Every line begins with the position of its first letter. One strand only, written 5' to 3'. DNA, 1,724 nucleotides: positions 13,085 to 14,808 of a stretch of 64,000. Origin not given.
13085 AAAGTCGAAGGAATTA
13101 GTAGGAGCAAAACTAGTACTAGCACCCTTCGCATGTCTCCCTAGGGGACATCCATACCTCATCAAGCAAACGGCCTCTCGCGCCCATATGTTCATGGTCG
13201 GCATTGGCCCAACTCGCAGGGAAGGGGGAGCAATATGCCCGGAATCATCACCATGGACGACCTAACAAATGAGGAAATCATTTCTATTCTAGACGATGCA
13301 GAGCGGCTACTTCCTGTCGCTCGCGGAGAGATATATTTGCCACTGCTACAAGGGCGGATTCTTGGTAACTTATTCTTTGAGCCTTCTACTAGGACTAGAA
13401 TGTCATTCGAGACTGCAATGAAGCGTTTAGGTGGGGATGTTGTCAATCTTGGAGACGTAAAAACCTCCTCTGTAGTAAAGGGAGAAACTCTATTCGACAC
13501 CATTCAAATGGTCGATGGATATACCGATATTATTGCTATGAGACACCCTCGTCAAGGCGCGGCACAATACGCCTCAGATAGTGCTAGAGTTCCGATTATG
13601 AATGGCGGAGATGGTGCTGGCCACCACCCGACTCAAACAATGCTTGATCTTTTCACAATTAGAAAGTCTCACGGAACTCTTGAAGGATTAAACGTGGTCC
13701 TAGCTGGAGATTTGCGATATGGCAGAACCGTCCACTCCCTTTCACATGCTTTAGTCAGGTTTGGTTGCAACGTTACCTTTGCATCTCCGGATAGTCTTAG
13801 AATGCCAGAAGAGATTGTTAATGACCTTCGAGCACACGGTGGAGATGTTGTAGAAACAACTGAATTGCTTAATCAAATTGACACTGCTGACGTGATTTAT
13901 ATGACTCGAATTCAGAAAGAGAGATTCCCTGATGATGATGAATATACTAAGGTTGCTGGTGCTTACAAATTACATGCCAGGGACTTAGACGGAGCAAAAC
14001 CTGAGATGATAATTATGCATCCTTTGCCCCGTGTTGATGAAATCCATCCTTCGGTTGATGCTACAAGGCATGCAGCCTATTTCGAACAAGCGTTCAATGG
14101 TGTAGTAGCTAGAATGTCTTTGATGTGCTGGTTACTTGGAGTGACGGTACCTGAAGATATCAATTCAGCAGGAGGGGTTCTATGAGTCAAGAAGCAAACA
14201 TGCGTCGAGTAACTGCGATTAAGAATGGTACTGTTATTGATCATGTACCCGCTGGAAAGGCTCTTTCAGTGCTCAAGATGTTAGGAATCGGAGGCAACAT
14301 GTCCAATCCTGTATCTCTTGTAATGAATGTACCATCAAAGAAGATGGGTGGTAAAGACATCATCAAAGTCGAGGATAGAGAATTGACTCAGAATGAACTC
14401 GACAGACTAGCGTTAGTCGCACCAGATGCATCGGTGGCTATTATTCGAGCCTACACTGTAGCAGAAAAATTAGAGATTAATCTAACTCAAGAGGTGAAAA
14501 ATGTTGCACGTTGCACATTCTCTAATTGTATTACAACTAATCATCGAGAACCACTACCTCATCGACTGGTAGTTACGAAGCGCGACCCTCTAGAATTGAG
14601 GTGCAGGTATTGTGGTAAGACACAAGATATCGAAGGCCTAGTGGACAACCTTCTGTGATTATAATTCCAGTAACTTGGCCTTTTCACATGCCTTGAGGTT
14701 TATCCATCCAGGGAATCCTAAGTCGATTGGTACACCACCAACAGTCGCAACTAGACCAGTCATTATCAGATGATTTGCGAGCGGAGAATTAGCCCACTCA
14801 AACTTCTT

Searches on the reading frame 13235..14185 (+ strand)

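Call 76: search_protein_families(library=pfam, proteins=[window:13235-14185:+], max_evalue=0.00001)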
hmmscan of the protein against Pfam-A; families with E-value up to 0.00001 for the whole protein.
window:13235-14185:+ (316 aa): 2 families
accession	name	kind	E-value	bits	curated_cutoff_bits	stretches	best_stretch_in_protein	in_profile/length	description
PF02729.26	OTCace_N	-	5.8e-47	159.9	29.9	1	4-143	3-147/148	Aspartate/ornithine carbamoyltransferase, carbamoyl-P binding domain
PF00185.30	OTCace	-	7.8e-31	107.7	29.4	1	150-300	1-157/157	Aspartate/ornithine carbamoyltransferase, Asp/Orn binding domain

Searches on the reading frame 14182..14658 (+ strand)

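Call 76: search_protein_families(library=pfam, proteins=[window:14182-14658:+], max_evalue=0.00001)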
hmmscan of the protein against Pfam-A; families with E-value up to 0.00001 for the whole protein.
window:14182-14658:+ (158 aa): 2 families
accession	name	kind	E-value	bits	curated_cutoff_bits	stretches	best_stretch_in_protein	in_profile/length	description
PF01948.23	PyrI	-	1.8e-32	111.8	25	1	9-99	2-92/93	Aspartate carbamoyltransferase regulatory chain, allosteric domain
PF02748.20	PyrI_C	-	5.6e-13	48.9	23.4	1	104-150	1-45/48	Aspartate carbamoyltransferase regulatory chain, metal binding domain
